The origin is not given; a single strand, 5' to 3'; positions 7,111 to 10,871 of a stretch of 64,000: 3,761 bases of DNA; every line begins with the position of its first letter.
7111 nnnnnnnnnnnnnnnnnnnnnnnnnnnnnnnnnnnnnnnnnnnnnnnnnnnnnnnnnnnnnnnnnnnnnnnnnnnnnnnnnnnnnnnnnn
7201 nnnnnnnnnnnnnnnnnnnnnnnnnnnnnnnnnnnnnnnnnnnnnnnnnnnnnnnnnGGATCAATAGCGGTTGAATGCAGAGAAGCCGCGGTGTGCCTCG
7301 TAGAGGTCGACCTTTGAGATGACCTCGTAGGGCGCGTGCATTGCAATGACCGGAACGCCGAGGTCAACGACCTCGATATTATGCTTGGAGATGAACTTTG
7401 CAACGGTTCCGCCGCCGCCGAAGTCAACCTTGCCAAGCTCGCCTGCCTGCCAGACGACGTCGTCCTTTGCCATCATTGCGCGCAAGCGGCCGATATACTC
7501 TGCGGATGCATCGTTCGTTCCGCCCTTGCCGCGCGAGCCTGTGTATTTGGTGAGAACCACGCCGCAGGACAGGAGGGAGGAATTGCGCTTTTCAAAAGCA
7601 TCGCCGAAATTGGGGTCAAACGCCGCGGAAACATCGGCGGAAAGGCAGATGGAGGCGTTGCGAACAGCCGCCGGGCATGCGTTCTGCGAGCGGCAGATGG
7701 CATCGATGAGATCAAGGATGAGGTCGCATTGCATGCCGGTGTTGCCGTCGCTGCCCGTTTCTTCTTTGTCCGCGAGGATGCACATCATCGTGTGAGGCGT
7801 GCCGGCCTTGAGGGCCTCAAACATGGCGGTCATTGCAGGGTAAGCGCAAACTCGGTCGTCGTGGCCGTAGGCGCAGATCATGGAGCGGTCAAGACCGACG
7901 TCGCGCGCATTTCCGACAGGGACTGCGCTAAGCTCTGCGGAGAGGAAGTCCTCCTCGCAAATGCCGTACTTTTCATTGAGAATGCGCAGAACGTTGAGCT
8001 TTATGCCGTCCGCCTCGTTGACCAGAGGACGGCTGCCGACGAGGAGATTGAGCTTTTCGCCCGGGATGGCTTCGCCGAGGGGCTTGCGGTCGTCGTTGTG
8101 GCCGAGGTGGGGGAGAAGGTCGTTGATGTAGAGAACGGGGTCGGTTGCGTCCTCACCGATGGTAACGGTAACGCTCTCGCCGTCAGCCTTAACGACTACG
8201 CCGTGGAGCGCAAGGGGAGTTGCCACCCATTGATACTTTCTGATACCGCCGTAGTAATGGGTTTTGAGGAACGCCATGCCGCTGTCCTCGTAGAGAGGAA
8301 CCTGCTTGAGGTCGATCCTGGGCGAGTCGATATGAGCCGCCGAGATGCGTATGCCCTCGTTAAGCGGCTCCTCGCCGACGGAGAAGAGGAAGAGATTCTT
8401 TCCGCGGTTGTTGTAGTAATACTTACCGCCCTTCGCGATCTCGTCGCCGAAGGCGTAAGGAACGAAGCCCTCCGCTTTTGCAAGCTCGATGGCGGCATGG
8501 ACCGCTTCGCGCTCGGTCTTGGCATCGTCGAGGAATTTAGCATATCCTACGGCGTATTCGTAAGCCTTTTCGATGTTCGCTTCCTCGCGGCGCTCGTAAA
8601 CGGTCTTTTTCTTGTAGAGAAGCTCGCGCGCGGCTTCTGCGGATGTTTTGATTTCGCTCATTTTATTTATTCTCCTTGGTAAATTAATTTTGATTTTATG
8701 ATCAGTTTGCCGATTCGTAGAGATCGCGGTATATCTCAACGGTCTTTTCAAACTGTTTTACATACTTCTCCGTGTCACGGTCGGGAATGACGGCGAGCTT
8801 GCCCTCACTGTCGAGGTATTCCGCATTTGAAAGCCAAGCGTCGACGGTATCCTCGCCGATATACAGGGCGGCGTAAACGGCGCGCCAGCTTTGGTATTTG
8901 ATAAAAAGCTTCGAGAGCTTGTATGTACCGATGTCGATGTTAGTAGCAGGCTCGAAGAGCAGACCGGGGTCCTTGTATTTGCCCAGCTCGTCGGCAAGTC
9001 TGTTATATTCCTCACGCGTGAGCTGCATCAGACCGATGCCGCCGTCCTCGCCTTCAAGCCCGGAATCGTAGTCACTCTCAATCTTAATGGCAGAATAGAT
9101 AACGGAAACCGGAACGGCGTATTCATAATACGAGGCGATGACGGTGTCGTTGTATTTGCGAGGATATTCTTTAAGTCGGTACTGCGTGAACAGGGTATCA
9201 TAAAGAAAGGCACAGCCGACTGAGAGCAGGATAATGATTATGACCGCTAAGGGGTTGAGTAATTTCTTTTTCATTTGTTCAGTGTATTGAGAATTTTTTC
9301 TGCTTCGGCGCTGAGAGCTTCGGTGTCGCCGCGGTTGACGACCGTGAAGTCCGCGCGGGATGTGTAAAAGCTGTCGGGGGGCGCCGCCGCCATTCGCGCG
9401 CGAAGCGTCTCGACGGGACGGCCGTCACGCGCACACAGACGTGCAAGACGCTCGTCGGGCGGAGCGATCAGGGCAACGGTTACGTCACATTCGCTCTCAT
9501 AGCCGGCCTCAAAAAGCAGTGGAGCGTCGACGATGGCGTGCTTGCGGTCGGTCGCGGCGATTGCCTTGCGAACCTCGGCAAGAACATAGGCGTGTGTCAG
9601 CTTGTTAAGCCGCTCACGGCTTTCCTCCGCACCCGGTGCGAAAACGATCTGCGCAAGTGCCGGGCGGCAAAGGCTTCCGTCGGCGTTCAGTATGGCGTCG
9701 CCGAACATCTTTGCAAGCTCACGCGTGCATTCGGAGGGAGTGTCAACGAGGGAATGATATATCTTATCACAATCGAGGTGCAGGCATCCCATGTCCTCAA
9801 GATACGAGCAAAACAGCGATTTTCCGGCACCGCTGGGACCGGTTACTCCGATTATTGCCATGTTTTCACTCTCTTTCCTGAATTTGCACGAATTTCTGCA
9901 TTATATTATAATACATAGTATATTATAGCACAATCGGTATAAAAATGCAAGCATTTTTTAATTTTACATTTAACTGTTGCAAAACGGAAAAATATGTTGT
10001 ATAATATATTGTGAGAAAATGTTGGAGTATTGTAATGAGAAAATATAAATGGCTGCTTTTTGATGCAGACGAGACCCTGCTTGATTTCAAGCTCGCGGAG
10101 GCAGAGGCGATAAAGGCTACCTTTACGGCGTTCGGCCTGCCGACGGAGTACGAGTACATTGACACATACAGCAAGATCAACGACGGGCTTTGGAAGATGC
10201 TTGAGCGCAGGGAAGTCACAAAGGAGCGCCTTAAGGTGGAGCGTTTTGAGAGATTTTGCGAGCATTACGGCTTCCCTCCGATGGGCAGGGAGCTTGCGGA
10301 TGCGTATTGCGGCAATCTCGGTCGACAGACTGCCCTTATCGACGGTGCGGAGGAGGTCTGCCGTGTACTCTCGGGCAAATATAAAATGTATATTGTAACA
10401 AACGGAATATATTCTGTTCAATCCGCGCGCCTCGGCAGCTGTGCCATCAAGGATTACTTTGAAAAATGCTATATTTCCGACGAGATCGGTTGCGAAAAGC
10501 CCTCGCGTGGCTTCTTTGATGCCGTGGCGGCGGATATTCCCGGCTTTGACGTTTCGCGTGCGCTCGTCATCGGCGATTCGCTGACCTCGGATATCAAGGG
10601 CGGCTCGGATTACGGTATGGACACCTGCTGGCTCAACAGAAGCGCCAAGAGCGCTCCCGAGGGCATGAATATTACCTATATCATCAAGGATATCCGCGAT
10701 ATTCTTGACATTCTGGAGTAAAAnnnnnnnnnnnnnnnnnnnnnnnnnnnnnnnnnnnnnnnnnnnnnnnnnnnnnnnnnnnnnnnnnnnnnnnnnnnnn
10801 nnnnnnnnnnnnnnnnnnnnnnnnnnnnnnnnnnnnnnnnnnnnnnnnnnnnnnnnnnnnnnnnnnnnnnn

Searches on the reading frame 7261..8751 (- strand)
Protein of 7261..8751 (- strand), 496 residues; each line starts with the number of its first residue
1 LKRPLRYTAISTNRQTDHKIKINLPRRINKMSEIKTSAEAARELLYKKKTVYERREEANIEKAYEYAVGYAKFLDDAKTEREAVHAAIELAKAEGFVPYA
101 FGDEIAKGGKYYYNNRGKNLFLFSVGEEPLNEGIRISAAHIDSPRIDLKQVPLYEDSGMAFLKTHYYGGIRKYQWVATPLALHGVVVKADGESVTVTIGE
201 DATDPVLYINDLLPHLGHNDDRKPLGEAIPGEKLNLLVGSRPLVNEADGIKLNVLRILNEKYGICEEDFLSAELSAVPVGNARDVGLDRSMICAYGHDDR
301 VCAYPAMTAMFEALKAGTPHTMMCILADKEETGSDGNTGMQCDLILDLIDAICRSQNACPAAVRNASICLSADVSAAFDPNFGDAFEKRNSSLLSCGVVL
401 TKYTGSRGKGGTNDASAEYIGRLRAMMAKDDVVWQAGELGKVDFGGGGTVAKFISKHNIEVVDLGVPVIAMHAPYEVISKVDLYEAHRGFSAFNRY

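Call 90: search_protein_families(library=pfam, proteins=[window:7261-8751:-], max_evalue=0.0001)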
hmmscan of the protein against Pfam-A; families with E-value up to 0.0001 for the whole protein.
window:7261-8751:- (496 aa): 2 families
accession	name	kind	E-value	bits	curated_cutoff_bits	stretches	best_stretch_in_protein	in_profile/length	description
PF02127.20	Peptidase_M18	-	2e-77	261.3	24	1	73-493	1-431/432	Aminopeptidase I zinc metalloprotease (M18)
PF05343.19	Peptidase_M42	-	2.3e-05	24.1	23.2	0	445-486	248-289/292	M42 glutamyl aminopeptidase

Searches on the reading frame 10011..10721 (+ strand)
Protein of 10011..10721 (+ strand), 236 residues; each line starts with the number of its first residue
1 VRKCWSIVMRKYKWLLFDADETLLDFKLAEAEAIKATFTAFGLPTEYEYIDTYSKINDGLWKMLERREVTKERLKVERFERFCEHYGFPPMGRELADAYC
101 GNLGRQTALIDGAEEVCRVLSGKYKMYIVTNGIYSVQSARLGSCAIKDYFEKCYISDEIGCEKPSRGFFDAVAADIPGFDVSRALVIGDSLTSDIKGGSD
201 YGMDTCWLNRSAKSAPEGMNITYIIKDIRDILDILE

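Call 7: search_protein_families(library=pfam, proteins=[window:10011-10721:+], max_evalue=0.001)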
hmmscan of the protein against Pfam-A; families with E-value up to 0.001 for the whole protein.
window:10011-10721:+ (236 aa): 3 families
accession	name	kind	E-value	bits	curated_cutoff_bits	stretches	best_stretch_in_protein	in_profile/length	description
PF13419.12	HAD_2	-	6.8e-17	62.6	23.8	1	15-207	1-177/178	Haloacid dehalogenase-like hydrolase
PF00702.32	Hydrolase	-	1.4e-16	61.9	26.4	1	12-199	1-188/191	haloacid dehalogenase-like hydrolase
PF13242.12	Hydrolase_like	-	6.8e-11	42.4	22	1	161-230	2-74/75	HAD-hyrolase-like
